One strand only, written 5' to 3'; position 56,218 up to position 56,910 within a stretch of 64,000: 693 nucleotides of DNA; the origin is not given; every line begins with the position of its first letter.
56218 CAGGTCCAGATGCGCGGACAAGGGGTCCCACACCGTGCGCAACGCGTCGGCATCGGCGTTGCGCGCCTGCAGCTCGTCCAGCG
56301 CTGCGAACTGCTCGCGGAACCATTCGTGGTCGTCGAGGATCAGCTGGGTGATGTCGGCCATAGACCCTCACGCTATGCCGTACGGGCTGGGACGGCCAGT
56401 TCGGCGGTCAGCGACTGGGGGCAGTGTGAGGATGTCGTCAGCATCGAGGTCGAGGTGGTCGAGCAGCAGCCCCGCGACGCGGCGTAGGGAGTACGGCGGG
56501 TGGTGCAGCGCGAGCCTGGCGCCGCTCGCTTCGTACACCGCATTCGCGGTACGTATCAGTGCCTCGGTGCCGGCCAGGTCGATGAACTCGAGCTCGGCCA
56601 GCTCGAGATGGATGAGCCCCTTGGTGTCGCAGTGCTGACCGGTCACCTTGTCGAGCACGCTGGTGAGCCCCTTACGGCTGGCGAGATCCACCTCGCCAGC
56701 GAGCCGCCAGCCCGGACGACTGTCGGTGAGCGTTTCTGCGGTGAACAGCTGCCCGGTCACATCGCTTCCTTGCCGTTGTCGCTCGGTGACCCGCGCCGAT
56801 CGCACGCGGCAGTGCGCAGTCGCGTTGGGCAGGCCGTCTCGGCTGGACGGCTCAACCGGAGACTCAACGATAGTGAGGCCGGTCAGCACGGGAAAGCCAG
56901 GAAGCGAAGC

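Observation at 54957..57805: Hemerythrin-cargo encapsulin operon with an embedded STAS protein and an upstream membrane Rieske protein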

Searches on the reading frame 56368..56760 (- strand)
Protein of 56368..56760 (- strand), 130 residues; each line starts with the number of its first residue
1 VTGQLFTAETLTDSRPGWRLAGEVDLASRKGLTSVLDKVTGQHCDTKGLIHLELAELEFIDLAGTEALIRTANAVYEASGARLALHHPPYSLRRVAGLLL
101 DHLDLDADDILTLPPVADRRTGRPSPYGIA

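Call 4: search_protein_families(library=pfam, proteins=[window:56368-56760:-], max_evalue=0.01)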
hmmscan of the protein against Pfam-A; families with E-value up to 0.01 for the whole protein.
window:56368-56760:- (130 aa): 1 family
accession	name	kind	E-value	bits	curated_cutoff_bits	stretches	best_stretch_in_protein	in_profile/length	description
PF13466.11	STAS_2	-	5.2e-07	30.2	29.2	1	19-96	2-74/80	STAS domain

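Call 5: search_protein_families(library=ncbifam, proteins=[window:56368-56760:-], max_evalue=0.01)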
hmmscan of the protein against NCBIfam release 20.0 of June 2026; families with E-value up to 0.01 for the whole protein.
window:56368-56760:- (130 aa): 1 family
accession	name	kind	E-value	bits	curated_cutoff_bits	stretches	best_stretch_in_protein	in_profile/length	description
TIGR00377.1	ant_ant_sig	superfamily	0.00023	21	53.45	1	19-95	17-90/108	anti-sigma factor antagonist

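Call 12: find_homologous_proteins(query=window:56368-56760:-, max_evalue=0.001)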
Query window:56368-56760:- (130 aa): 5 proteins with E <= 0.001 among 147 candidates.
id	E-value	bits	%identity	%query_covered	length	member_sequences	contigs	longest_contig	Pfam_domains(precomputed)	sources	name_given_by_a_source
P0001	2.7e-79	281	100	100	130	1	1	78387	PF13466.13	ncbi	ncbi:MAG: STAS domain-containing protein [Streptosporangiales bacterium]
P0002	1.7e-51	191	77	73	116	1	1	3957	PF13466.13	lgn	-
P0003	1.0e-49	186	70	100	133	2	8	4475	-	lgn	-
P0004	7.2e-32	128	58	85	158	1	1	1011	-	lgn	-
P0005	2.1e-31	126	55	85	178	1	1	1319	PF13466.13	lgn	-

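Call 13: find_encoding_contigs(protein=P0003, flank=5000, max_places=8)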
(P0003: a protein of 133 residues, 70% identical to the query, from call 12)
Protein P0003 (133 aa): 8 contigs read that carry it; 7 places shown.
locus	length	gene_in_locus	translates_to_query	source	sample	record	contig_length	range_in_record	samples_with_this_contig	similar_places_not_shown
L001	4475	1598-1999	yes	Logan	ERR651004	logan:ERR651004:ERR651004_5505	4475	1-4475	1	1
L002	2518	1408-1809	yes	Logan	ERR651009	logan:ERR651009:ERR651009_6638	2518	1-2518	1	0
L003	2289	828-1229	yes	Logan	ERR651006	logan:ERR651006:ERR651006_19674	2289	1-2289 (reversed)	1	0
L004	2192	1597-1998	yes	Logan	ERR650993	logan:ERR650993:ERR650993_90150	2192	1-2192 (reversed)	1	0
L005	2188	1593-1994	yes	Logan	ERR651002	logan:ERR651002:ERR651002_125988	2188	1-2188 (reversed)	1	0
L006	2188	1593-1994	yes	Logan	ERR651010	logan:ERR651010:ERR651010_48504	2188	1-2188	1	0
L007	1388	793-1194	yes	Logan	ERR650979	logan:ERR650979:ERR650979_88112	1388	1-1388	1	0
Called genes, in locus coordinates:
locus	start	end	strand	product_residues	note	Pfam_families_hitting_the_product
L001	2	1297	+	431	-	?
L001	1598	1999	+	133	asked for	-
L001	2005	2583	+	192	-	PF01814:Hemerythrin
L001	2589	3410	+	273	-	PF04454:Linocin_M18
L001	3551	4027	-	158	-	PF01272:GreA_GreB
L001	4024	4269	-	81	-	PF10944:DUF2630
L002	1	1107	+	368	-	?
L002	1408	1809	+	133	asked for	-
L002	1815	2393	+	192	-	PF01814:Hemerythrin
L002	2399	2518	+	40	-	?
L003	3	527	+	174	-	?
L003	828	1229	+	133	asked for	-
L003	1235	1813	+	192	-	PF01814:Hemerythrin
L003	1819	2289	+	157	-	?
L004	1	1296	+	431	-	?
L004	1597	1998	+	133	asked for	-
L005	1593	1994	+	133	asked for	-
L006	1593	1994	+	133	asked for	-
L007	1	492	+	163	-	?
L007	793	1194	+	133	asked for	-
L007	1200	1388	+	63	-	?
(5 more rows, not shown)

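Call 14: find_encoding_contigs(protein=P0002, flank=5000, max_places=4)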
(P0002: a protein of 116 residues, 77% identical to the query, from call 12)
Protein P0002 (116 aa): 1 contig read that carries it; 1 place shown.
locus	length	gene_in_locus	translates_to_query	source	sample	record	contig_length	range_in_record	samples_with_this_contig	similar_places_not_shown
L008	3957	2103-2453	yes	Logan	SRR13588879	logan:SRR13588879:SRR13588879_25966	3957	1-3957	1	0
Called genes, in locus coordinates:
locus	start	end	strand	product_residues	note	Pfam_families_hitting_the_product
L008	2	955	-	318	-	?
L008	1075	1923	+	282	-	PF09990:DUF2231, PF00355:Rieske, PF13806:Rieske_2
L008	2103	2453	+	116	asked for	PF13466:STAS_2 (weak)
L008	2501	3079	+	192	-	PF01814:Hemerythrin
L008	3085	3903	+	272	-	PF04454:Linocin_M18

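Call 15: find_encoding_contigs(protein=P0004, flank=5000, max_places=4)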
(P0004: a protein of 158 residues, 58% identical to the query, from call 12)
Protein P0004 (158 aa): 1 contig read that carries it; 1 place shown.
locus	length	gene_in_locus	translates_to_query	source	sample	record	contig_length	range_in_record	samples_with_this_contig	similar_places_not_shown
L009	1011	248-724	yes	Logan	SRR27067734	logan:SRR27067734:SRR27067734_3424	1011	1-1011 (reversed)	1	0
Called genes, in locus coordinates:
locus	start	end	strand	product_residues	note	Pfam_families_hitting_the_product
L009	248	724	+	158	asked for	-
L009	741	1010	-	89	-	?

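Call 16: find_encoding_contigs(protein=P0005, flank=5000, max_places=4)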
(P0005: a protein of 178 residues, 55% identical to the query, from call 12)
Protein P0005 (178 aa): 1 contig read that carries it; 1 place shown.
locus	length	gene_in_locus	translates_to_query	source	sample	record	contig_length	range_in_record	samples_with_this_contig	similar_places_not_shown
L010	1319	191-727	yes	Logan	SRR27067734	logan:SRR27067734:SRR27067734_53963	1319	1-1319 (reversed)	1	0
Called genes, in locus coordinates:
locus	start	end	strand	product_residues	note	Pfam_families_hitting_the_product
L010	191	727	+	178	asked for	PF13466:STAS_2 (weak)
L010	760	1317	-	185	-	?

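Call 17: search_protein_families(library=pfam, proteins=[L001:2-1297:+, P0003, P0004, P0005, P0002], max_evalue=0.01)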
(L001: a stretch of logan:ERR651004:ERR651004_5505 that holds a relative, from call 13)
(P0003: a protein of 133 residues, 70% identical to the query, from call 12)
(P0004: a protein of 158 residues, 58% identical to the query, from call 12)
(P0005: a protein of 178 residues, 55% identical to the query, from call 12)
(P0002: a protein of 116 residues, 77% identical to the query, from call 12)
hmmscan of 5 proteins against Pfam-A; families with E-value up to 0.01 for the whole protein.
L001:2-1297:+ (431 aa): 2 families
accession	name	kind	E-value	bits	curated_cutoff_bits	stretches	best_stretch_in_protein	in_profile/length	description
PF00884.28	Sulfatase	-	8.5e-33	114.4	25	1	9-298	71-300/301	Sulfatase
PF16347.10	SGSH_C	-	5.3e-24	85.6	29.3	1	247-390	1-149/154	N-sulphoglucosamine sulphohydrolase, C-terminal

P0003 (133 aa): 1 family
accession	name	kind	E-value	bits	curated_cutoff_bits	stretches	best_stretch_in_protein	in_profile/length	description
PF13466.11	STAS_2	-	9.7e-07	29.3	29.2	1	20-98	3-76/80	STAS domain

P0004 (158 aa): 1 family
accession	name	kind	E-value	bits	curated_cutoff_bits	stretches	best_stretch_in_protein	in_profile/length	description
PF13466.11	STAS_2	-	2.4e-05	24.8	29.2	1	59-136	2-74/80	STAS domain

P0005 (178 aa): 2 families
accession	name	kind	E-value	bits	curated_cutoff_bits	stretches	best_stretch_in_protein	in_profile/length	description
PF13466.11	STAS_2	-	8.2e-07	29.6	29.2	1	78-155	2-74/80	STAS domain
PF01740.26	STAS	-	0.0067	16.6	22.6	1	78-136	14-70/106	STAS domain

P0002 (116 aa): 2 families
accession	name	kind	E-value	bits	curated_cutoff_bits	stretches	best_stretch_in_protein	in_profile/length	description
PF13466.11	STAS_2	-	4.9e-08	33.5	29.2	1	19-98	2-76/80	STAS domain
PF01740.26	STAS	-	0.0011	19.2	22.6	1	19-95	14-87/106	STAS domain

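Call 26: search_solved_structures(query=A2, max_evalue=10, show_alignments=3)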
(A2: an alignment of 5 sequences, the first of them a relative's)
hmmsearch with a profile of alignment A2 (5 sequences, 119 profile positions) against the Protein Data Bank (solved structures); distinct sequences matched with E-value up to 10: 3.
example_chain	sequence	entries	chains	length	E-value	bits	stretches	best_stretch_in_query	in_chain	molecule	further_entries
1tid_B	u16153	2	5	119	0.48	13.7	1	19-89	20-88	Anti-sigma F factor antagonist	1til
1th8_B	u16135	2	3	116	0.59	13.4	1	19-89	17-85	Anti-sigma F factor antagonist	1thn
4ml8_A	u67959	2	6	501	1.1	12.6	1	47-109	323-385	Cytokinin oxidase 2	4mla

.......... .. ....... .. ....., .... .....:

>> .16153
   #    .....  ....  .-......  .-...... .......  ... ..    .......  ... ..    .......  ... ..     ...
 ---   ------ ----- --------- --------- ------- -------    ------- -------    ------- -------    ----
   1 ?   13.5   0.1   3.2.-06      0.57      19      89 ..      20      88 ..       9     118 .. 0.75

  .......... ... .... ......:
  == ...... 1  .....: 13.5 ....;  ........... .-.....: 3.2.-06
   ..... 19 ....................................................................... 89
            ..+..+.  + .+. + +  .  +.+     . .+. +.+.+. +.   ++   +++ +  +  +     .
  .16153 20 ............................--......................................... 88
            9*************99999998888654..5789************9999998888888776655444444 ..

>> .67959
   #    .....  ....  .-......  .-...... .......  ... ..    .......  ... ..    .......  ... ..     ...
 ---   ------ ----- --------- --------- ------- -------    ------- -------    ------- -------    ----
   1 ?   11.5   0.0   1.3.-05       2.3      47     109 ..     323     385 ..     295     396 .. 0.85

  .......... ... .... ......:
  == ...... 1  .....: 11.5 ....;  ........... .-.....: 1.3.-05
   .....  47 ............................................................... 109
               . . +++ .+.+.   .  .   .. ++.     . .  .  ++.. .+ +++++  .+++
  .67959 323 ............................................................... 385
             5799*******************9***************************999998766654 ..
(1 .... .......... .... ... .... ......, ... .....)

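Call 32: predict_structure(alignment_id=A2)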
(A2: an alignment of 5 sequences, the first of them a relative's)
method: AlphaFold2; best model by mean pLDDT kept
length: 130 residues; sequences in the alignment: 5
mean_pLDDT: 63.6   pTM: 0.60
mean pLDDT of the five models: 63.6, 62.6, 46.5, 45.6, 37.2
residues with pLDDT >= 90: 0; 70-90: 51; 50-70: 58; < 50: 21
segments of 3 or more residues with pLDDT < 50: 1-4, 25-27, 118-130
pLDDT, mean of each block of 10 residues (from residue 1): 52 63 53 61 66 64 73 71 77 74 71 61 40
secondary structure, 60 per line:
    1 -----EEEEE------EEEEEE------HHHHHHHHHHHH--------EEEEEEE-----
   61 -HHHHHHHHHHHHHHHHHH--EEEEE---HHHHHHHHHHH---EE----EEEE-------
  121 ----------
elements in order: E6-10 E17-22 H29-40 E49-55 H62-79 E82-86 H90-100 E110-113

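Call 34: fold_search(model_id=the predicted structure, library=pdb)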
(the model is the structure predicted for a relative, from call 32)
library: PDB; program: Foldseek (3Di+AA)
matches with E <= 10: 885; with E <= 0.001: 7
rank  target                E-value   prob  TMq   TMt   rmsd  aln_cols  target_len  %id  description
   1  8ih8_A                9.4e-05  1.00  0.53  0.59   3.6        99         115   18  anti-sigmaF factor and Anti-sigmaF factor antagonist complex(usfx-RsfB) (released 2024-02-28)
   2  1vc1_A                1.0e-04  1.00  0.56  0.65   3.2        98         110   19  Crystal structure of the TM1442 protein from Thermotoga maritima, a homolog of the Bacillus subtilis general stress re (released 2004-09-28)
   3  7b0u_0                4.7e-04  1.00  0.56  0.29   3.2       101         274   15  Stressosome complex from Listeria innocua (released 2021-12-01)
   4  1til_B                4.7e-04  1.00  0.51  0.56   3.9        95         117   20  Crystal Structures of the ADP and ATP bound forms of the Bacillus Anti-sigma factor SpoIIAB in complex with the Anti-a (released 2004-06-15)
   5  6m36_D                5.0e-04  1.00  0.52  0.65   3.6        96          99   18  The crystal structure of B. subtilis RsbV/RsbW complex in the monoclinic crystal form (released 2020-07-15)
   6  8ih8_B                8.4e-04  1.00  0.52  0.56   3.6        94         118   19  anti-sigmaF factor and Anti-sigmaF factor antagonist complex(usfx-RsfB) (released 2024-02-28)
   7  6m36_B                9.5e-04  1.00  0.54  0.66   2.9        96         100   20  The crystal structure of B. subtilis RsbV/RsbW complex in the monoclinic crystal form (released 2020-07-15)
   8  6m36_H                1.1e-03  1.00  0.53  0.65   3.3        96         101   18  The crystal structure of B. subtilis RsbV/RsbW complex in the monoclinic crystal form (released 2020-07-15)
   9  1tid_D                1.2e-03  1.00  0.49  0.53   4.8       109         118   21  Crystal Structures of the ADP and ATP bound forms of the Bacillus Anti-sigma factor SpoIIAB in complex with the Anti-a (released 2004-06-15)
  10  1h4y_A                1.5e-03  1.00  0.50  0.55   3.9        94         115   23  Structure of the Anti-Sigma Factor Antagonist SpoIIAA in its Unphosphorylated Form (released 2001-07-06)
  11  6m36_F                2.1e-03  1.00  0.51  0.66   3.1        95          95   17  The crystal structure of B. subtilis RsbV/RsbW complex in the monoclinic crystal form (released 2020-07-15)
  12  1th8_B                2.3e-03  1.00  0.54  0.60   4.0       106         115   19  Crystal Structures of the ADP and ATP bound forms of the Bacillus Anti-sigma factor SpoIIAB in complex with the Anti-a (released 2004-06-15)
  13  1tid_B                3.0e-03  1.00  0.46  0.50   4.7        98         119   20  Crystal Structures of the ADP and ATP bound forms of the Bacillus Anti-sigma factor SpoIIAB in complex with the Anti-a (released 2004-06-15)
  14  4qtp_B                3.2e-03  1.00  0.48  0.52   3.8        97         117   20  Crystal Structure of an Anti-sigma Factor Antagonist from Mycobacterium paratuberculosis (released 2014-07-16)
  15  6xgz_B                4.7e-03  1.00  0.53  0.65   5.2       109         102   16  Crystal structure of E. coli MlaFB ABC transport subunits in the monomeric state (released 2020-07-15)
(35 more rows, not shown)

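Call 35: find_homologous_proteins(query=A2, max_evalue=0.001)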
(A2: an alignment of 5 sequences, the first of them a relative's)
Query A2 (5 sequences) (130 aa, profile of the alignment): 17 proteins with E <= 0.001 among 8000 candidates.
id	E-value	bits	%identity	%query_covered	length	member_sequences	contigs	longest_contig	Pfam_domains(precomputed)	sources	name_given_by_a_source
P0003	8.5e-60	218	70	100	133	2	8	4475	-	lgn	-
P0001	1.1e-59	218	100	100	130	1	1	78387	PF13466.13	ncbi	ncbi:MAG: STAS domain-containing protein [Streptosporangiales bacterium]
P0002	1.7e-58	214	77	73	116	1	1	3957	PF13466.13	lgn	-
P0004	4.3e-56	206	58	85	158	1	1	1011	-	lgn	-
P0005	5.7e-56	206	55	85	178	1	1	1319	PF13466.13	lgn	-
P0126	1.2e-52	195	55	89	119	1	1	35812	PF13466.13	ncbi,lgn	ncbi:MAG: STAS domain-containing protein [Streptosporangiales bacterium]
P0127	7.6e-48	179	57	87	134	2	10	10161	PF13466.13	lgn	-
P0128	1.3e-44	169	58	88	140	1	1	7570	PF13466.13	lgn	-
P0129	9.6e-43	163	58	85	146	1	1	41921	-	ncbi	ncbi:MAG: STAS domain-containing protein [Streptosporangiales bacterium]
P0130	2.0e-42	162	53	92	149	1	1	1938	PF01740.27,PF13466.13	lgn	-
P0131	8.5e-42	160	58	72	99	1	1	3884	-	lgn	-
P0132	1.2e-41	159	53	87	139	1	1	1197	PF01740.27,PF13466.13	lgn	-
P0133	1.2e-40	156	55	85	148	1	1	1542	PF13466.13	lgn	-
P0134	3.6e-35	138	47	86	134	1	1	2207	-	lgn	-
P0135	4.4e-12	64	50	75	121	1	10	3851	PF13466.13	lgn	-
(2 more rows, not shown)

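Call 36: find_encoding_contigs(protein=P0126, flank=6000, max_places=3)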
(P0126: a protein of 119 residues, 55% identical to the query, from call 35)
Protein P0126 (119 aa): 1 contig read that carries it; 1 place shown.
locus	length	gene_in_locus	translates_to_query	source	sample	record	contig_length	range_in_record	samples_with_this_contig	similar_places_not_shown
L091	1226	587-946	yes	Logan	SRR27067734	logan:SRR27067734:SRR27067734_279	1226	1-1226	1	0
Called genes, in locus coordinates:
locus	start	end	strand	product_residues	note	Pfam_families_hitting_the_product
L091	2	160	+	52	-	?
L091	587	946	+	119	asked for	PF13466:STAS_2 (weak)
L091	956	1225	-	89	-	?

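Call 37: find_encoding_contigs(protein=P0129, flank=6000, max_places=3)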
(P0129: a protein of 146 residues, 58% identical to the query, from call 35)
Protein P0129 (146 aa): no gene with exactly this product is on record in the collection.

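Call 38: find_encoding_contigs(protein=P0127, flank=6000, max_places=4)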
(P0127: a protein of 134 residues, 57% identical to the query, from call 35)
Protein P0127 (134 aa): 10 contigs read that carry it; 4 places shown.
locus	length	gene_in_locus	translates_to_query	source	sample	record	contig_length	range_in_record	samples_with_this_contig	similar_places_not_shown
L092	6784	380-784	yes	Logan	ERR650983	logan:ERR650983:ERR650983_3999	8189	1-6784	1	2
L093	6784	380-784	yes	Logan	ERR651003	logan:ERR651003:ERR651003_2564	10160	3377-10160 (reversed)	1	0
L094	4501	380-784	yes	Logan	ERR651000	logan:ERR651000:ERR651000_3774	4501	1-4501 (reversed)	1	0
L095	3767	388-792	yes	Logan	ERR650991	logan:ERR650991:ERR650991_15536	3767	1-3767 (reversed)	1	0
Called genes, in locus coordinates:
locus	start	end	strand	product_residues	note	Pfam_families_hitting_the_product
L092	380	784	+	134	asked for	PF13466:STAS_2 (weak)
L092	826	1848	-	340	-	PF01717:Meth_synt_2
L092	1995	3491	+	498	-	PF00474:SSF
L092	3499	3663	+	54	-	-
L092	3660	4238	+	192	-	PF00857:Isochorismatase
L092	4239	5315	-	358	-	PF10011:DUF2254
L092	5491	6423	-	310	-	PF00126:HTH_1, PF03466:LysR_substrate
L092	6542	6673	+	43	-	-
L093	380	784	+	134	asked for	PF13466:STAS_2 (weak)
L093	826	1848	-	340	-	PF01717:Meth_synt_2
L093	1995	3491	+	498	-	PF00474:SSF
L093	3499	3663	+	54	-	-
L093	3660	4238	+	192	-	PF00857:Isochorismatase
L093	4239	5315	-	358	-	PF10011:DUF2254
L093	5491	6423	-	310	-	PF00126:HTH_1, PF03466:LysR_substrate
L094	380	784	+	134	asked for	PF13466:STAS_2 (weak)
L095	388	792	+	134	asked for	PF13466:STAS_2 (weak)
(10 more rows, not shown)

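Call 39: find_encoding_contigs(protein=P0128, flank=6000, max_places=3)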
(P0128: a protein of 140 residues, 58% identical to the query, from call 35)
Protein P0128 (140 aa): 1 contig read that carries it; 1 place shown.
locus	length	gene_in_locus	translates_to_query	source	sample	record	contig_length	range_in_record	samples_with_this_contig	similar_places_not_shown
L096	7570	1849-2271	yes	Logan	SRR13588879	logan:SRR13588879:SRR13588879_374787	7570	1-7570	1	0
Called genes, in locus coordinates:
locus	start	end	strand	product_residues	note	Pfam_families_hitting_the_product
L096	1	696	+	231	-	?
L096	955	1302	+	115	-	PF11774:Lsr2, PF23359:Lsr2_DNA-bd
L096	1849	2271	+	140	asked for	PF13466:STAS_2 (weak)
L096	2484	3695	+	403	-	PF03567:Sulfotransfer_2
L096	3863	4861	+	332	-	PF13469:Sulfotransfer_3, PF00685:Sulfotransfer_1 (weak)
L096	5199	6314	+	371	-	PF13469:Sulfotransfer_3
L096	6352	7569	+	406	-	?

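Call 76: search_protein_representatives(alignment_id=A2)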
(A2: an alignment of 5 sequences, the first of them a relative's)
Query: 5 sequences, 119 profile positions. Proteins with E-value up to 0.001 (for the whole library): 578; up to 1e-10: 27; up to 1e-30: 5. The best 150 are listed.
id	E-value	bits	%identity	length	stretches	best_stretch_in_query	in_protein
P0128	4.3e-45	168.8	-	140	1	3-116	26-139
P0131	2.7e-42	159.8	-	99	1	22-117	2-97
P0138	5.6e-38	145.8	-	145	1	3-115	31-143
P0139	7.1e-38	145.5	-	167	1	3-117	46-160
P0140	1.1e-36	141.6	-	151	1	3-114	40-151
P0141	9.3e-21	90.3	-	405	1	5-116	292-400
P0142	5.9e-19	84.5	-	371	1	4-115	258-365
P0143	2.0e-17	79.5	-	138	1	5-115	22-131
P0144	1.5e-15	73.5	-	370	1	6-93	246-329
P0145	3.0e-15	72.5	-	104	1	11-105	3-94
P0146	3.9e-14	68.9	-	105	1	2-100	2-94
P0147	5.5e-14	68.4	-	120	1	5-104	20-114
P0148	1.6e-12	63.7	-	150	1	11-105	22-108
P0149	1.6e-12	63.7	-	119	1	13-104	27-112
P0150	1.8e-12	63.5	-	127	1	12-104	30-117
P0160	6.6e-11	58.5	-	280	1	16-95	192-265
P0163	1.2e-10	57.6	-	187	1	6-102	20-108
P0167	1.8e-10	57.1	-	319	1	5-110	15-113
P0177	2.3e-09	53.5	-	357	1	14-101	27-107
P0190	1.2e-08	51.3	-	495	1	14-99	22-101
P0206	2.3e-08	50.3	-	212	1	14-107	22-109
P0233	1.7e-07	47.5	-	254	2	11-85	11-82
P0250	3.1e-07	46.6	-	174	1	15-113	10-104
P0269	8.6e-07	45.2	-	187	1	5-101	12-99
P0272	9.6e-07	45.1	-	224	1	19-93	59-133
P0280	1.5e-06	44.4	-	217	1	3-98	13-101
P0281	1.6e-06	44.4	-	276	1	5-100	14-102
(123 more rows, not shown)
